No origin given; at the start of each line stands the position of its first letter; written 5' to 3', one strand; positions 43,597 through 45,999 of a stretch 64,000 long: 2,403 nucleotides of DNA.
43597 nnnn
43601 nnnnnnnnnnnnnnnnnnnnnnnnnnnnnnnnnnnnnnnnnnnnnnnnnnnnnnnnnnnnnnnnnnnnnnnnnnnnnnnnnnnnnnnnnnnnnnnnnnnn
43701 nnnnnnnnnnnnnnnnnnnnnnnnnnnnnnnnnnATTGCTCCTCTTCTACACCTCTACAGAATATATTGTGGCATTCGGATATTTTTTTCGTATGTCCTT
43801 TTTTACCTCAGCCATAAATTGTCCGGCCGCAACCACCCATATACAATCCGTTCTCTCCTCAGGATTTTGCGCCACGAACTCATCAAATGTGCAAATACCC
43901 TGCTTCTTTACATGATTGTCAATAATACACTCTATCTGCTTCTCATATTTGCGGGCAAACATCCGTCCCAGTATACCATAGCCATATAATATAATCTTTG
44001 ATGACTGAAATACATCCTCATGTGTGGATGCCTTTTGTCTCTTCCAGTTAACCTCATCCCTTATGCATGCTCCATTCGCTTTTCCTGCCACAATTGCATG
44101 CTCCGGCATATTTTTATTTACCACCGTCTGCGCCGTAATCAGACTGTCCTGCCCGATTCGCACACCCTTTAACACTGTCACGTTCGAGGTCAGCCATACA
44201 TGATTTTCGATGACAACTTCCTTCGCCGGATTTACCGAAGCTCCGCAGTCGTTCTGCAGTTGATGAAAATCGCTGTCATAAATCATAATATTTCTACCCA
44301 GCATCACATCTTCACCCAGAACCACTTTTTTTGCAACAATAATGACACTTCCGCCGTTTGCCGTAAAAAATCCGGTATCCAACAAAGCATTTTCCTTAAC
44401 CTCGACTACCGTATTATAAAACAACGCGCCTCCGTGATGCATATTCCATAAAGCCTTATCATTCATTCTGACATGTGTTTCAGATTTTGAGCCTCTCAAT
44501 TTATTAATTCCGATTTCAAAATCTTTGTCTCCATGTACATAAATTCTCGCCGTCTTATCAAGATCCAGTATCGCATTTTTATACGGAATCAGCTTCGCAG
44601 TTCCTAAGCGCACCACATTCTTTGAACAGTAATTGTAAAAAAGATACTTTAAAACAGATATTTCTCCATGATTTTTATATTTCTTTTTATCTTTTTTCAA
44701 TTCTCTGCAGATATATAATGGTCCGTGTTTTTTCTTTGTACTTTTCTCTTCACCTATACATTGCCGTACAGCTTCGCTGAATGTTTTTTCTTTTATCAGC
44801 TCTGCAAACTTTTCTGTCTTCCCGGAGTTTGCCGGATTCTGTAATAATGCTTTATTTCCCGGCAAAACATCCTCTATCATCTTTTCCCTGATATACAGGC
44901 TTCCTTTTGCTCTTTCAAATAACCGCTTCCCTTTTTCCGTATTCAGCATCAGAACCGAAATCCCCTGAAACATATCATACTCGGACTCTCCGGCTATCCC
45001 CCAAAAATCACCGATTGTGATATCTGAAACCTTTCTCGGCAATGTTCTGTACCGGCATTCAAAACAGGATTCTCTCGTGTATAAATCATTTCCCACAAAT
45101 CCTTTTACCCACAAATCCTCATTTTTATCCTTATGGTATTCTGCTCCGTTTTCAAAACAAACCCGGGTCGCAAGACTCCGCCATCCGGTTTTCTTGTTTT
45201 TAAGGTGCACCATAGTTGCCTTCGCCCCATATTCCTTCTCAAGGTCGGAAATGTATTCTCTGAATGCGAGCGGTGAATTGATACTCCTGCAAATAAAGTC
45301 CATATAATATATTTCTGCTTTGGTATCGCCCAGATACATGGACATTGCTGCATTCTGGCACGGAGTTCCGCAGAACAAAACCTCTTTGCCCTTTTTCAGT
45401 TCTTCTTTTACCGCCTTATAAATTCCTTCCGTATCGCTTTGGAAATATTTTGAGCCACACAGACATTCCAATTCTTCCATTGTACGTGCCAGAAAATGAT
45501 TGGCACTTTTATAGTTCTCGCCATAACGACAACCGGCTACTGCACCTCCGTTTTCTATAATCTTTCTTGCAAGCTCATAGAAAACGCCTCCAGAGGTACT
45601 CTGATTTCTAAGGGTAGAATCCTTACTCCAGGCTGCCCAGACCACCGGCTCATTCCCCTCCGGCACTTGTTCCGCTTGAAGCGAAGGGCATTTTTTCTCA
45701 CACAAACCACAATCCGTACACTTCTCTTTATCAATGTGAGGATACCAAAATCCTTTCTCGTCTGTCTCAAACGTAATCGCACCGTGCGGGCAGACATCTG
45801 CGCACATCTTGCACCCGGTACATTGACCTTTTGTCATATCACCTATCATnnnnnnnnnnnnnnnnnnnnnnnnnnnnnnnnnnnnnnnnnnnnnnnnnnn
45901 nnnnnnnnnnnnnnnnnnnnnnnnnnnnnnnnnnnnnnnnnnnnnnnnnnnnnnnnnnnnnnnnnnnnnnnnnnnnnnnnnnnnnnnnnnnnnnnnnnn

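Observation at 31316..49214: Teichoic-acid-type chemistry wired into the flagellar late-gene string, with no export or priming genes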

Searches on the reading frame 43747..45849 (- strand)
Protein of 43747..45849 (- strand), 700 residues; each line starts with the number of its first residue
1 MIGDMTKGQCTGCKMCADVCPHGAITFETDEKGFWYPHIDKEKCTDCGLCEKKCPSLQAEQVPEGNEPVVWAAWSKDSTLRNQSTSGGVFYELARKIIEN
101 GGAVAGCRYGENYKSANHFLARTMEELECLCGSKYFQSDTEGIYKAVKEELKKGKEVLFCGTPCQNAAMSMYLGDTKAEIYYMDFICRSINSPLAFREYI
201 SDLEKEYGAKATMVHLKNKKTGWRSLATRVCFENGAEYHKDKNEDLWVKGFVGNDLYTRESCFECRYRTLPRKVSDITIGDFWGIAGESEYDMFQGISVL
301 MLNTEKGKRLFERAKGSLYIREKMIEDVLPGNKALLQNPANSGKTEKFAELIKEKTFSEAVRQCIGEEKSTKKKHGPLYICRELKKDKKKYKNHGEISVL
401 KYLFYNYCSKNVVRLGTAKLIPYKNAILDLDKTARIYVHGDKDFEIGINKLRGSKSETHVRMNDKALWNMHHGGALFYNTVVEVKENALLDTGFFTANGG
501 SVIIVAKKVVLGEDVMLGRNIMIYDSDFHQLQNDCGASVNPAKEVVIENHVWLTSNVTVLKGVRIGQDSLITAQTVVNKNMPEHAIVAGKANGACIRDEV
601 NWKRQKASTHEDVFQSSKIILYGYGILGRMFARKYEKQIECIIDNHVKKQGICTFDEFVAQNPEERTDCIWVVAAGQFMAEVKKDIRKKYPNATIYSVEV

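Call 4: search_protein_families(library=pfam, proteins=[window:43747-45849:-])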
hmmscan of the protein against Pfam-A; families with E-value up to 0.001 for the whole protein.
window:43747-45849:- (700 aa): 14 families
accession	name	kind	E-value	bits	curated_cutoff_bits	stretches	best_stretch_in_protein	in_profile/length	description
PF04432.18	FrhB_FdhB_C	-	9.8e-16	58.4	23.3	1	155-327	2-149/150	Coenzyme F420 hydrogenase/dehydrogenase, beta subunit C terminus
PF00037.32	Fer4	-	5.8e-12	45.3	21.1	2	9-26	7-24/24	4Fe-4S binding domain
PF12838.12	Fer4_7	-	2.9e-11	44.1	27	1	9-56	1-50/52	4Fe-4S dicluster domain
PF12837.12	Fer4_6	-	5e-11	42.4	25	2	37-56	2-21/24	4Fe-4S binding domain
PF04422.18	FrhB_FdhB_N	-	1.1e-09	38.7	22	1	70-139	1-72/78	Coenzyme F420 hydrogenase/dehydrogenase, beta subunit N-term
PF12797.12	Fer4_2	-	1e-07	31.9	24.5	1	35-56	1-22/22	4Fe-4S binding domain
PF13187.11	Fer4_9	-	1.3e-07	32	27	1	9-56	1-49/52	4Fe-4S dicluster domain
PF13237.11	Fer4_10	-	2.3e-07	31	25.5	1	38-62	3-30/53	4Fe-4S dicluster domain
PF13183.11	Fer4_8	-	2.4e-07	31.6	27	1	42-73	3-35/68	4Fe-4S dicluster domain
PF00132.30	Hexapep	-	4.1e-06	26.7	27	1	545-579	2-36/36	Bacterial transferase hexapeptide (six repeats)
PF14697.11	Fer4_21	-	8.6e-06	26.2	35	0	6-26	37-58/59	4Fe-4S dicluster domain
PF13370.11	Fer4_13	-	0.00034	21.7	24.5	0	39-59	1-21/58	4Fe-4S single cluster domain of Ferredoxin I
PF12800.12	Fer4_4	-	0.00065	20.3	24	0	42-55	2-15/17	4Fe-4S binding domain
PF13484.11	Fer4_16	-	0.0007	20.8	30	1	9-28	1-20/66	4Fe-4S double cluster binding domain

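Call 9: search_protein_families(library=ncbifam, max_evalue=0.01, proteins=[window:43747-45849:-])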
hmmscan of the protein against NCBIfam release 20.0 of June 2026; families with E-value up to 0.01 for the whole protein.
window:43747-45849:- (700 aa): 97 families (the best 25 are shown)
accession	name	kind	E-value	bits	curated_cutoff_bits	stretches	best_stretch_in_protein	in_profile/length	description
NF007240.0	PRK09677.1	equivalog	2.7e-12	46.6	243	1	504-591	81-177/192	putative lipopolysaccharide biosynthesis O-acetyl transferase WbbJ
NF041874.1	EPS_EpsC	equivalog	1.7e-10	40.9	150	1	478-591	58-160/168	serine O-acetyltransferase EpsC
NF040864.1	HgcB_ferredoxin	equivalog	6.9e-10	38.6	99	1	5-62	11-63/93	mercury methylation ferredoxin HgcB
NF040616.1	F420_dehyd_FpoF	exception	3.1e-09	36.2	475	1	9-171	12-175/337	F420H2 dehydrogenase subunit FpoF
NF058585.1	HptprglPActTf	PfamEq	3.4e-09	36.5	300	1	531-599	93-161/172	heptaprenylglyceryl phosphate O-acetyltransferase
NF007499.0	PRK10092.1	equivalog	5.1e-09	36.2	314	1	488-591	74-176/183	maltose O-acetyltransferase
NF007797.0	PRK10502.1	subfamily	8.9e-09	35.2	192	1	507-590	91-171/183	WcaF family extracellular polysaccharide biosynthesis acetyltransferase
NF000311.1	Vat_ABCDEFH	equivalog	9.7e-09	35.1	300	1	544-591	110-157/201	Vat family streptogramin A O-acetyltransferase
NF007076.0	PRK09527.1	equivalog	1.2e-08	34.6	347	1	495-598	82-184/203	galactoside O-acetyltransferase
NF004541.0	PRK05888.2-2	equivalog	1.6e-08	34.6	217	1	5-56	58-108/168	NADH-quinone oxidoreductase subunit NuoI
TIGR03532.1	DapD_Ac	equivalog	2.1e-08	34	231.75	1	482-608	99-223/231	2,3,4,5-tetrahydropyridine-2,6-dicarboxylate N-acetyltransferase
NF000020.1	stregram_VatE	exception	2.7e-08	33.7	450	1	526-590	98-161/214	streptogramin A O-acetyltransferase Vat(E)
NF058577.1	FdxA_fam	equivalog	2.8e-08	33.8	65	1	8-56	7-50/52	4Fe-4S ferredoxin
NF040612.1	F420_dehyd_FpoI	exception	3.4e-08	33.4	180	1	5-56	39-96/135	F420H2 dehydrogenase subunit FpoI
NF042909.1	FMH_DH_FwdF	exception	4.9e-08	32.4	375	1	6-56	136-192/336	tungsten-dependent formylmethanofuran dehydrogenase subunit FwdF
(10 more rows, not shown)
